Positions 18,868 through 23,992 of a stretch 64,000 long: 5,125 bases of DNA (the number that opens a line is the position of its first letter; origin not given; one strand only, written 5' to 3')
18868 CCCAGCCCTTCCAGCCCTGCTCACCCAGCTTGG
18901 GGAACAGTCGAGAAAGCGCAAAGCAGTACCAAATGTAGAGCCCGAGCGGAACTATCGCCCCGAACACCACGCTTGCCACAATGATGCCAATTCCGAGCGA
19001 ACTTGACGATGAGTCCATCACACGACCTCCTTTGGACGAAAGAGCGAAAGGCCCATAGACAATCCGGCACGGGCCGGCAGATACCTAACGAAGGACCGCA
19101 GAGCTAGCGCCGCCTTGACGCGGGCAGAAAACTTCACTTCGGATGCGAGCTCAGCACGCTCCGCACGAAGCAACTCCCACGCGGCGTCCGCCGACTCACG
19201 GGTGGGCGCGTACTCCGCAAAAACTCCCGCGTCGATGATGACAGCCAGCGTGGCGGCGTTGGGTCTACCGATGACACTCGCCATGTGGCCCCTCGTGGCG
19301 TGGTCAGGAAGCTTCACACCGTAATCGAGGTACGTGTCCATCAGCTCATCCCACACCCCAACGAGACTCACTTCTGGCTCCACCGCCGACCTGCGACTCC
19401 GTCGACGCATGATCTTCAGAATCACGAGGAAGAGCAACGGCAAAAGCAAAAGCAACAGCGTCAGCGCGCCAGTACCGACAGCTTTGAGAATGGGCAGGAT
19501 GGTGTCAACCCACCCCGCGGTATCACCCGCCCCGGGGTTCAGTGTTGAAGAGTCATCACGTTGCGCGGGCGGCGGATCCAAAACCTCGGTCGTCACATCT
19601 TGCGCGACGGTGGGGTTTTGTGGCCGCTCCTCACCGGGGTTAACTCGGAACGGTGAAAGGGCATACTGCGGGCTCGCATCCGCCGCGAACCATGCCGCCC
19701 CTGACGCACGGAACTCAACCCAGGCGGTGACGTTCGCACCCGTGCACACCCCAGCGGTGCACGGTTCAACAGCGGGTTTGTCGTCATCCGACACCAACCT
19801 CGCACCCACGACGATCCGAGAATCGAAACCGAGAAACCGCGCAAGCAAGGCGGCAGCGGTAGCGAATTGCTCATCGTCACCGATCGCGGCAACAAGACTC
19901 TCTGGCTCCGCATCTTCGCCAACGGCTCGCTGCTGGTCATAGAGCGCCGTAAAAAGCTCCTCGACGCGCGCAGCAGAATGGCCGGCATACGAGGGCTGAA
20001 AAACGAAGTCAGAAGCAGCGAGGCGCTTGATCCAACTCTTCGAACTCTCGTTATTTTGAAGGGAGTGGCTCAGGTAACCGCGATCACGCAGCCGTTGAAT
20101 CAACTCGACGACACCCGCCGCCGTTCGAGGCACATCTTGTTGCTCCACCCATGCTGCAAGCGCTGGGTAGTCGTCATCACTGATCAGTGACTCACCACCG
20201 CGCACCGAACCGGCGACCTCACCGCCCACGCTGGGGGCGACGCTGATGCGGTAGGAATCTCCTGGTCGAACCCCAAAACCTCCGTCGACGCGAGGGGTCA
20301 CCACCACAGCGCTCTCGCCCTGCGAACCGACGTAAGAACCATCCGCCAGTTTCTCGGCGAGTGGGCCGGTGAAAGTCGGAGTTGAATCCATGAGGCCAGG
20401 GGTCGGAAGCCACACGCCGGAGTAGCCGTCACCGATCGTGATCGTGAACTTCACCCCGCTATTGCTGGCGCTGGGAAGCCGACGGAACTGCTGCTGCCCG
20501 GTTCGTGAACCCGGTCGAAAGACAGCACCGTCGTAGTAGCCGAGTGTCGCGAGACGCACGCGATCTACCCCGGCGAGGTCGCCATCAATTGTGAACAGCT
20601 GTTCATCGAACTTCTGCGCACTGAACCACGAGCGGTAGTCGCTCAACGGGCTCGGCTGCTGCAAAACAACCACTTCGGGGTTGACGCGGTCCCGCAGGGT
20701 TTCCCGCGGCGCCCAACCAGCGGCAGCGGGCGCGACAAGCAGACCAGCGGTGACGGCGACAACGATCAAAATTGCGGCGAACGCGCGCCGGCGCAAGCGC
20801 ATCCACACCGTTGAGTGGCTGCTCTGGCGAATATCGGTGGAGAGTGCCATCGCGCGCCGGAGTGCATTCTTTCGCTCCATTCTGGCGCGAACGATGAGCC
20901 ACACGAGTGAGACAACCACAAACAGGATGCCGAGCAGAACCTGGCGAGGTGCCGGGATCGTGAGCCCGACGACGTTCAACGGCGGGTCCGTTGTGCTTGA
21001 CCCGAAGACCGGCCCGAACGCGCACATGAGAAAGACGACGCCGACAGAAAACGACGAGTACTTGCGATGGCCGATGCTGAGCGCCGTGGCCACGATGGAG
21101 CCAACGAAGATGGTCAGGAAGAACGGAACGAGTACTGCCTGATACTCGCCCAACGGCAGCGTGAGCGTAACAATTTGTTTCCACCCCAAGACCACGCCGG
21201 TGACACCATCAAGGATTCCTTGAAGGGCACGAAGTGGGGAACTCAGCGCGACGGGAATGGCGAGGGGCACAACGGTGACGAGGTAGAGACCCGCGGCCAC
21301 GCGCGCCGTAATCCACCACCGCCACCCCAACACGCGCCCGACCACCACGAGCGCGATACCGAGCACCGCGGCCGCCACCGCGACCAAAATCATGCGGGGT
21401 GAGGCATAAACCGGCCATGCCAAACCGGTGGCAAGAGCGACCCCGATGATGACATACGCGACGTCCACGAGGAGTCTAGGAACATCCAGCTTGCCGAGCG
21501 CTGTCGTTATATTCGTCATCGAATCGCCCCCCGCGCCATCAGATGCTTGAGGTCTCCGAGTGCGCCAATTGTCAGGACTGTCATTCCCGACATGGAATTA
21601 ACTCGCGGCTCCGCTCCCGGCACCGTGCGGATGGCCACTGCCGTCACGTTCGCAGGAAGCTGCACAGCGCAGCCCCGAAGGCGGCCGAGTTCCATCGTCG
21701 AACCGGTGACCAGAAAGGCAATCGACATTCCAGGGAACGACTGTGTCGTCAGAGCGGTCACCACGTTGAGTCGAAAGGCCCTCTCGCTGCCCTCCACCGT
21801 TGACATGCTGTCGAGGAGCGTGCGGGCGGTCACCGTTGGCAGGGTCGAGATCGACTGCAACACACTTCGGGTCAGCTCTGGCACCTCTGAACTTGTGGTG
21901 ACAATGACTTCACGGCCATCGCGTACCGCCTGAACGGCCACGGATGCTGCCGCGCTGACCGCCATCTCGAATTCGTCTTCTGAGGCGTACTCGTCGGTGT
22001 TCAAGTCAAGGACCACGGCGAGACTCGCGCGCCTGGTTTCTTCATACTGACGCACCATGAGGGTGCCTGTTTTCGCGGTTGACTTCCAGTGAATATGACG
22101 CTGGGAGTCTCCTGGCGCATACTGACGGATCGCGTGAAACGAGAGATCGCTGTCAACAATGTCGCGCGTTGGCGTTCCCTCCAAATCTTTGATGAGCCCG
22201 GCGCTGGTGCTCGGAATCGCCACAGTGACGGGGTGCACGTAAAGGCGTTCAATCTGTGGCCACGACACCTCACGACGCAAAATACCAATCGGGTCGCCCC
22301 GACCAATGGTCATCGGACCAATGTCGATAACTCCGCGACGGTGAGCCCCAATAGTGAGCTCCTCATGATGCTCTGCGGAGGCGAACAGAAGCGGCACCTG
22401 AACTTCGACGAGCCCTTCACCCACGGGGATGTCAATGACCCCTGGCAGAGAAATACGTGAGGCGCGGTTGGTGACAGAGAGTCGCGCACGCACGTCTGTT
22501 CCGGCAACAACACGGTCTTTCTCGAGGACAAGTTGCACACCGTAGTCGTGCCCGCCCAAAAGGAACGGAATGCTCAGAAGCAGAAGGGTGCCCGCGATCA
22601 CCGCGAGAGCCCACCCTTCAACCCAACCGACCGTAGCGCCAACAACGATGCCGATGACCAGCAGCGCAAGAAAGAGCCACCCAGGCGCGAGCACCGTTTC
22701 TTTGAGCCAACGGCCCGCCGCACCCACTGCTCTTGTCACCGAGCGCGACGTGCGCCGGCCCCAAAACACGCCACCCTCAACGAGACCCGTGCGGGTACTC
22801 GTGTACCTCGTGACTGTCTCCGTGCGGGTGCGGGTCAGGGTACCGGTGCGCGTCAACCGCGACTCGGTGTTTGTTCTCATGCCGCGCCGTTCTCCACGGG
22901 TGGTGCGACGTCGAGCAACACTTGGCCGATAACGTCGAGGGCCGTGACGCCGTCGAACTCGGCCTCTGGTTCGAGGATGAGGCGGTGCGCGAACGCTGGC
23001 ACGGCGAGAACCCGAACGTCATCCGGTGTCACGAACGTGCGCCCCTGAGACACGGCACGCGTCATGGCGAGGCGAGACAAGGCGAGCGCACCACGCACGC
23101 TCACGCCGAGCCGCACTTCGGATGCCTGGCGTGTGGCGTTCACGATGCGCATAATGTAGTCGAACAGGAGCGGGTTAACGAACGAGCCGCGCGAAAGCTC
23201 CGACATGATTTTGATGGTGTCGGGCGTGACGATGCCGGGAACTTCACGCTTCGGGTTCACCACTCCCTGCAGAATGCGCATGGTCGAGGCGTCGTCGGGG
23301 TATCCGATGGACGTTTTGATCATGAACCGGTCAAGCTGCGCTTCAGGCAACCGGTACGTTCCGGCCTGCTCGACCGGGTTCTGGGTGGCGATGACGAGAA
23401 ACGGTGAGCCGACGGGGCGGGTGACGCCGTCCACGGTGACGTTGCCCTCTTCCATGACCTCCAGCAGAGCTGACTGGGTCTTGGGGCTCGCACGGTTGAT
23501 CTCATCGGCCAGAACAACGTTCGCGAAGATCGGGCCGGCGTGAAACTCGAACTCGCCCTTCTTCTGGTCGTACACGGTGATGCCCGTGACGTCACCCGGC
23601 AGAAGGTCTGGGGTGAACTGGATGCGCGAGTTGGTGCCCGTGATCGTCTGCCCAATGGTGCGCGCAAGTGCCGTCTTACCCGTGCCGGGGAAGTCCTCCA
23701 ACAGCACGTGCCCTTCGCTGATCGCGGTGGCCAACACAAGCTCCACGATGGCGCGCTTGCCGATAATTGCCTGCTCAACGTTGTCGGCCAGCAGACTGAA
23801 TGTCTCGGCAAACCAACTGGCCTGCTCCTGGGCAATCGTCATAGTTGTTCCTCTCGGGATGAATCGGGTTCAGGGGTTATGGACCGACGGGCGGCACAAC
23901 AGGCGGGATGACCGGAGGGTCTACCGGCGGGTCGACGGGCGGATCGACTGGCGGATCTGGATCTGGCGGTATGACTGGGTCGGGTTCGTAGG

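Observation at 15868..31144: Kinase / giant surface protein / MoxR-DUF58-pseudoTGase / FHA / PP2C / (TVVV)x8: a tightly coupled, functionally undescribed envelope module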

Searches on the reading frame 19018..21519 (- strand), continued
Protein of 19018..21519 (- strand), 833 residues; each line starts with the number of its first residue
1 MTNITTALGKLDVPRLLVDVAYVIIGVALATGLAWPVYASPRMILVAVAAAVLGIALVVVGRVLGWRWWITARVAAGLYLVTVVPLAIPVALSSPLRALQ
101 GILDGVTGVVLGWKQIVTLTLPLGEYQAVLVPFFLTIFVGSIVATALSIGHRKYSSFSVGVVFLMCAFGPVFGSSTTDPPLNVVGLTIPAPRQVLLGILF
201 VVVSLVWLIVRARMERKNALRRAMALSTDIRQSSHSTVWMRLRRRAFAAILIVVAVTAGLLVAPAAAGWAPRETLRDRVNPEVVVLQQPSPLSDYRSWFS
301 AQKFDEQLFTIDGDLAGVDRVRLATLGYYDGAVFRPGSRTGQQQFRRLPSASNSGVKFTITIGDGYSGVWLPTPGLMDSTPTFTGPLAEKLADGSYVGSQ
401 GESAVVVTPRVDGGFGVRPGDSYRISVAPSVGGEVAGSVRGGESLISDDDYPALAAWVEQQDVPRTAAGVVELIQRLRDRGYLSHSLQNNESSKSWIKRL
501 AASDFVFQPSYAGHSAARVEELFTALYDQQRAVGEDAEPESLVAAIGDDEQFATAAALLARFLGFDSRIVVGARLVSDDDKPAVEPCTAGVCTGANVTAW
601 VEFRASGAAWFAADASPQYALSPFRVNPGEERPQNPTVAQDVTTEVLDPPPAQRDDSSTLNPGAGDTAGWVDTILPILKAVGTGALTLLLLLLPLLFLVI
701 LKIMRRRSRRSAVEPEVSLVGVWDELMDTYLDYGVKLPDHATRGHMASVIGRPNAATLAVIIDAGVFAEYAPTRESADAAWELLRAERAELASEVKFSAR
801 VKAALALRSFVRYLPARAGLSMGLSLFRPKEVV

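Call 54: list_cluster_members(proteins=[P0250, P0255, P0257, P0259, P0263, P0266, P0269, P0271, P0273, P0281])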
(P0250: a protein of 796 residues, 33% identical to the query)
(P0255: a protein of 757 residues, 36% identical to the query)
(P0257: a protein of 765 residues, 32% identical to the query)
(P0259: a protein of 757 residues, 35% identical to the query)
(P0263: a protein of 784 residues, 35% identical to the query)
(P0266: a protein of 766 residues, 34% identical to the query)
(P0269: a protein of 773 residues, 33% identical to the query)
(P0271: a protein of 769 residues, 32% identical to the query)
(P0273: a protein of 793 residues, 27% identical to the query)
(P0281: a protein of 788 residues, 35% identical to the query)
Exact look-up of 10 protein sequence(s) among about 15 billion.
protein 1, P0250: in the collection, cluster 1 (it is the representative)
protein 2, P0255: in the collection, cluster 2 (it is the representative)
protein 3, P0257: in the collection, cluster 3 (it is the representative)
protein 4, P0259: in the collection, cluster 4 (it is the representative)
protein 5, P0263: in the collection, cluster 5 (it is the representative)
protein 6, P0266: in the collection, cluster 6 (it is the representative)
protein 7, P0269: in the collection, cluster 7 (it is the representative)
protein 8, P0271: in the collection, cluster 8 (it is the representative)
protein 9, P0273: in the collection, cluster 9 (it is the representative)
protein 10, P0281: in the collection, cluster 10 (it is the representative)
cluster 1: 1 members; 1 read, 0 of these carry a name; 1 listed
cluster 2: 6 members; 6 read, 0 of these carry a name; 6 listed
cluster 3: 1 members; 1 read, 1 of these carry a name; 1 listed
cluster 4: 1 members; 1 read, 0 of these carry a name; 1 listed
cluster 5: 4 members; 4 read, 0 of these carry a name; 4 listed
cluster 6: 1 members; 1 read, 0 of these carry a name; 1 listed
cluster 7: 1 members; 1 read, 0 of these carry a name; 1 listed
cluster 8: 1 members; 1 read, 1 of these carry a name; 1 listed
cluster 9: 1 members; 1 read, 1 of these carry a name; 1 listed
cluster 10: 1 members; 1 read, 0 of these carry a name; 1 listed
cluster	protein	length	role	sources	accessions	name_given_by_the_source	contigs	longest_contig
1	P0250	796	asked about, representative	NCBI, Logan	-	-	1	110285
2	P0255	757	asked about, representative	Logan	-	-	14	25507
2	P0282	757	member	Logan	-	-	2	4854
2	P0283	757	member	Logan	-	-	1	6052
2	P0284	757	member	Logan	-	-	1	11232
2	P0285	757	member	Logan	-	-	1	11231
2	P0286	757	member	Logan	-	-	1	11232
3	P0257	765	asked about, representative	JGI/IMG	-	hypothetical protein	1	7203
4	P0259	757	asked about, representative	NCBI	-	-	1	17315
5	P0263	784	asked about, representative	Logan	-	-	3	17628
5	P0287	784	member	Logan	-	-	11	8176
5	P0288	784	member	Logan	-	-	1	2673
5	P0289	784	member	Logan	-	-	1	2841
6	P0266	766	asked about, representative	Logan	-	-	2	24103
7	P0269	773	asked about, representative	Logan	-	-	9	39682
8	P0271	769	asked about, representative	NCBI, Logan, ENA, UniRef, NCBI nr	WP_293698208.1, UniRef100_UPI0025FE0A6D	transglutaminase domain-containing protein [uncultured Agrococcus sp.] | transglutaminase domain-containing protein n=1 Tax=uncultured Agrococcus sp. TaxID=382258 ...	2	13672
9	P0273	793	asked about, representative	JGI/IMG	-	hypothetical protein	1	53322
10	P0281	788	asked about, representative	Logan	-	-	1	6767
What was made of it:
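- Tried and rejected: It gave almost no organism names (call 54).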

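Call 55: find_encoding_contigs(protein=P0269, flank=10000, max_places=2)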
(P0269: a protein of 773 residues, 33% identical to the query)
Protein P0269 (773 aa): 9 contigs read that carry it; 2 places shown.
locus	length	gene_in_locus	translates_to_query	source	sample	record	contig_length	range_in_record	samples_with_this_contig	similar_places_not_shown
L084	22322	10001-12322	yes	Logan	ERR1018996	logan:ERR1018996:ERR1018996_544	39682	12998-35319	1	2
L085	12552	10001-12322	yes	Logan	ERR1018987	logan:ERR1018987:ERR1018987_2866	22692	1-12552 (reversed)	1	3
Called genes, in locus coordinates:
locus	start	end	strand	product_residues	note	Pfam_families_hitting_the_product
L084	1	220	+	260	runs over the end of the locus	PF00481:PP2C (faint), PF13672:PP2C_2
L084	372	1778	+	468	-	PF00069:Pkinase, PF07714:PK_Tyr_Ser-Thr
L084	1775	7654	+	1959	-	PF00041:fn3 (faint), PF17803:Cadherin_4 (weak), PF17892:Cadherin_5, PF17963:Big_9, PF17803:Cadherin_4 (weak), PF17963:Big_9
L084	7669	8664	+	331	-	PF07724:AAA_2 (faint), PF20030:bpMoxR, PF00158:Sigma54_activat (faint), PF00004:AAA (weak), PF07726:AAA_3, PF07728:AAA_5, PF17863:AAA_lid_2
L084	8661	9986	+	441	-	PF01882:DUF58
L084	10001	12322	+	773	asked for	PF11992:TgpA_N, PF01841:Transglut_core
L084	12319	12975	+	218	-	-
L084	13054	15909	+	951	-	PF01580:FtsK_SpoIIIE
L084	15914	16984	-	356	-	PF03060:NMO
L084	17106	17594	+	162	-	PF02566:OsmC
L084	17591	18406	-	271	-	PF01553:Acyltransferase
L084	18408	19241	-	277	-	-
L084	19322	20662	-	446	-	PF00202:Aminotran_3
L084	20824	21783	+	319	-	PF00254:FKBP_C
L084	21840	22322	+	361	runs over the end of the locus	PF02670:DXP_reductoisom, PF08436:DXP_redisom_C, PF13288:DXPR_C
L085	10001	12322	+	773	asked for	PF11992:TgpA_N, PF01841:Transglut_core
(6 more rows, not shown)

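Call 57: find_encoding_contigs(protein=P0255, flank=10000, max_places=2)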
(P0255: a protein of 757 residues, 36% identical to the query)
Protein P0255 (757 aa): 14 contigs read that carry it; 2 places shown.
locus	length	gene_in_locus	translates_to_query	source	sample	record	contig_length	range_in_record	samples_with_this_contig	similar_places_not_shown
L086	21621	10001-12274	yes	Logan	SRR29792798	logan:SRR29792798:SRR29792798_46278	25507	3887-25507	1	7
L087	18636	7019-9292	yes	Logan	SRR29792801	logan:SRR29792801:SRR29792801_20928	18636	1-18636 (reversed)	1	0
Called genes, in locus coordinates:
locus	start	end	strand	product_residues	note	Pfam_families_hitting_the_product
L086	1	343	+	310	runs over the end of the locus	-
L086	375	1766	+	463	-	PF00069:Pkinase, PF07714:PK_Tyr_Ser-Thr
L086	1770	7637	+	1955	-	PF17892:Cadherin_5 (weak), PF17963:Big_9, PF17803:Cadherin_4 (weak), PF17963:Big_9, PF17803:Cadherin_4 (weak), PF17892:Cadherin_5 (weak), PF17963:Big_9, PF00041:fn3 (faint)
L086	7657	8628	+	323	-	PF20030:bpMoxR, PF00493:MCM (weak), PF00004:AAA (weak), PF07726:AAA_3, PF07728:AAA_5, PF17863:AAA_lid_2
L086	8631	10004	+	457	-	PF01882:DUF58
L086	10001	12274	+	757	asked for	PF11992:TgpA_N, PF01841:Transglut_core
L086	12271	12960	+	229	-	-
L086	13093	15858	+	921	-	PF01580:FtsK_SpoIIIE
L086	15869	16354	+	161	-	PF02566:OsmC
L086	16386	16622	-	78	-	-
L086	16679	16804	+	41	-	-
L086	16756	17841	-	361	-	-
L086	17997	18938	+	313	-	PF00254:FKBP_C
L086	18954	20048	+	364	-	PF02670:DXP_reductoisom, PF08436:DXP_redisom_C, PF13288:DXPR_C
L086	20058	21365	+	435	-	PF02163:Peptidase_M50, PF13180:PDZ_2 (faint), PF17820:PDZ_6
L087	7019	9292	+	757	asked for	PF11992:TgpA_N, PF01841:Transglut_core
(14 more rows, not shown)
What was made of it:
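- Closest known: TgpA with its MoxR and DUF58 partners. Same: More distant family members hit Pfam TgpA_N (calls 55, 57).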

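Call 69: search_protein_families(library=ncbifam, proteins=[window:19018-21519:-], max_evalue=0.01)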
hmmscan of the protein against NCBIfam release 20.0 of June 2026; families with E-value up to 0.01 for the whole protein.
window:19018-21519:- (833 aa): 0 families

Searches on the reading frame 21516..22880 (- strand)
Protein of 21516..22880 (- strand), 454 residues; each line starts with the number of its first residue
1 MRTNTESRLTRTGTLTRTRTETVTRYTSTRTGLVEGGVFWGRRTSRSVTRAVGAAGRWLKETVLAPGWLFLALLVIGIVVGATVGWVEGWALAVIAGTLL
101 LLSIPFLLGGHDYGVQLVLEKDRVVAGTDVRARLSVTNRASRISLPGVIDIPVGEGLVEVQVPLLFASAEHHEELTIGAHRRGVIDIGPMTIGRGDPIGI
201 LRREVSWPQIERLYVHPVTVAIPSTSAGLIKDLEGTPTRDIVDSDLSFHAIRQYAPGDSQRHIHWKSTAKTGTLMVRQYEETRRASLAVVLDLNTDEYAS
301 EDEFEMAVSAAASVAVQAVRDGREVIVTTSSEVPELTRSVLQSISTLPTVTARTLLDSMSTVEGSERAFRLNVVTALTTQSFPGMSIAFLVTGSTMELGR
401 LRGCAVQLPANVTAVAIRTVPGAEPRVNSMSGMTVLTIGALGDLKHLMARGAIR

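Call 4: search_protein_families(library=pfam, proteins=[window:21516-22880:-], max_evalue=0.01)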
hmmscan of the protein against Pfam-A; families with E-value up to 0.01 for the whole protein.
window:21516-22880:- (454 aa): 1 family
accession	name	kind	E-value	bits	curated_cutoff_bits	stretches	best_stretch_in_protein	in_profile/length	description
PF01882.25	DUF58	-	3.7e-12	46.4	23.4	1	251-332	2-86/216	Protein of unknown function DUF58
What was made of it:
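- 21516..22880 (-): DUF58 protein (the vWA-type partner of MoxR), 454 aa, with a TM hairpin at aa ~59-111. DUF58 3.7e-12 (call 4).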

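Call 69: search_protein_families(library=ncbifam, proteins=[window:21516-22880:-], max_evalue=0.01)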
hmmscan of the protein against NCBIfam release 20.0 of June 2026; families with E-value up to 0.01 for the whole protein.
window:21516-22880:- (454 aa): 0 families

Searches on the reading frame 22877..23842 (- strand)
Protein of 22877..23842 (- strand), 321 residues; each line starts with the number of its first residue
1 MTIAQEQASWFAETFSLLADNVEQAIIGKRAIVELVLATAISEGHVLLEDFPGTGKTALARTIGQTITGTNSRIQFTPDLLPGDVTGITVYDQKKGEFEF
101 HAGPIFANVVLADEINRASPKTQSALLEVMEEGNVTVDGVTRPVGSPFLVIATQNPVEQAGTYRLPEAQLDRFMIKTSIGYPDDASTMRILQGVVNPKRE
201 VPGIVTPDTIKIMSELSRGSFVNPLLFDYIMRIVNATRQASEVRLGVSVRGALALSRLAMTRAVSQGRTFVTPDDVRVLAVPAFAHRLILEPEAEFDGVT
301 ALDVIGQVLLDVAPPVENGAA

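Call 4: search_protein_families(library=pfam, proteins=[window:22877-23842:-], max_evalue=0.01)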
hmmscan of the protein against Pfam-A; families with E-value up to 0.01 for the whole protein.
window:22877-23842:- (321 aa): 10 families
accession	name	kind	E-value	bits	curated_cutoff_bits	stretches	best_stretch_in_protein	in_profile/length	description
PF07726.17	AAA_3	-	1.6e-61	206.4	27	1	45-175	1-131/131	ATPase family associated with various cellular activities (AAA)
PF17863.7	AAA_lid_2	-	4e-20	71.8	22.7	1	236-305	2-71/74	AAA lid domain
PF07728.20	AAA_5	-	1.7e-12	48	22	1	46-173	2-139/139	AAA domain (dynein-related subfamily)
PF20030.5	bpMoxR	-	4e-10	39.6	27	1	19-193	7-180/205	MoxR domain in the MoxR-vWA-beta-propeller ternary systems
PF00493.29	MCM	-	7.8e-07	28.9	23.3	1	40-163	54-178/224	MCM P-loop domain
PF00158.32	Sigma54_activat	-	6.5e-06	26.4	20.2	1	32-155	11-142/168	Sigma-54 interaction domain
PF07724.20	AAA_2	-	0.00017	22.1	27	1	107-137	76-106/166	AAA domain (Cdc48 subfamily)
PF00004.35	AAA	-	0.00025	22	21.2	1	51-177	6-127/131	ATPase family associated with various cellular activities (AAA)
PF05496.18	RuvB_N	-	0.00077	19.7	27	1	42-135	32-113/159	Holliday junction DNA helicase RuvB P-loop domain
PF01078.27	Mg_chelatase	-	0.0028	17.5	20.3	0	26-65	5-44/207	Magnesium chelatase, subunit ChlI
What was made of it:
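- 22877..23842 (-): MoxR-family AAA+ ATPase, 321 aa. AAA_3 1.6e-61, AAA_lid_2 and bpMoxR 4e-10 (call 4).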

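Call 69: search_protein_families(library=ncbifam, proteins=[window:22877-23842:-], max_evalue=0.01)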
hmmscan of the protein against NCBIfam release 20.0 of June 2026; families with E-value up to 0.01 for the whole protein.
window:22877-23842:- (321 aa): 15 families
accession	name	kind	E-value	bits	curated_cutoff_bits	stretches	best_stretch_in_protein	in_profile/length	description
TIGR02031.1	BchD-ChlD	equivalog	1e-10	41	499.55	1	45-293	18-276/608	magnesium chelatase ATPase subunit D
TIGR02640.1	gas_vesic_GvpN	equivalog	7.1e-09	35.5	266.8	1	111-199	110-202/262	gas vesicle protein GvpN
NF047784.1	MadB_ATPase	equivalog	7.6e-06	25.3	475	1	109-194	141-221/298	MadB family AAA-type ATPase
TIGR02442.1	Cob-chelat-sub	hypoth_equivalog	1.8e-05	23.4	779.45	0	245-293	266-315/641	putative cobaltochelatase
TIGR02030.1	BchI-ChlI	equivalog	2.7e-05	23.5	466.95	1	248-302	274-328/337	magnesium chelatase ATPase subunit I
NF001679.0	PRK00440.1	equivalog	8e-05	21.9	303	1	44-132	40-129/322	replication factor C small subunit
NF009883.0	PRK13341.1-4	equivalog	9.6e-05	20.4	668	1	41-142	53-148/729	AAA family ATPase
TIGR00635.1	ruvB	equivalog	0.00038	19.6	299.05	1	44-134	31-109/305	Holliday junction branch migration DNA helicase RuvB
TIGR01817.1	nifA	equivalog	0.0005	19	528.85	0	91-153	279-338/534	nif-specific transcriptional activator NifA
NF038308.1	RNA_repair_RtcR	equivalog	0.00058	18.8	650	0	112-155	284-327/530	RNA repair transcriptional activator RtcR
NF041906.1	V4R_TF_MobR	exception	0.00075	18.1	999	1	29-160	241-381/544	phenol degradation transcriptional regulator MobR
NF000868.0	PRK00080.1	equivalog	0.0023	16.9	282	1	44-135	52-131/330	Holliday junction branch migration DNA helicase RuvB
TIGR00764.1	lon_rel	equivalog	0.0023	16.6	516.6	0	25-67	19-61/608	ATP-dependent protease LonB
NF009943.0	PRK13406.1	equivalog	0.0028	16.2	571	1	109-295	96-262/585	magnesium chelatase subunit D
NF010054.0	PRK13531.1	equivalog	0.0042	16.2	681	1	8-189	4-187/498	ATPase RavA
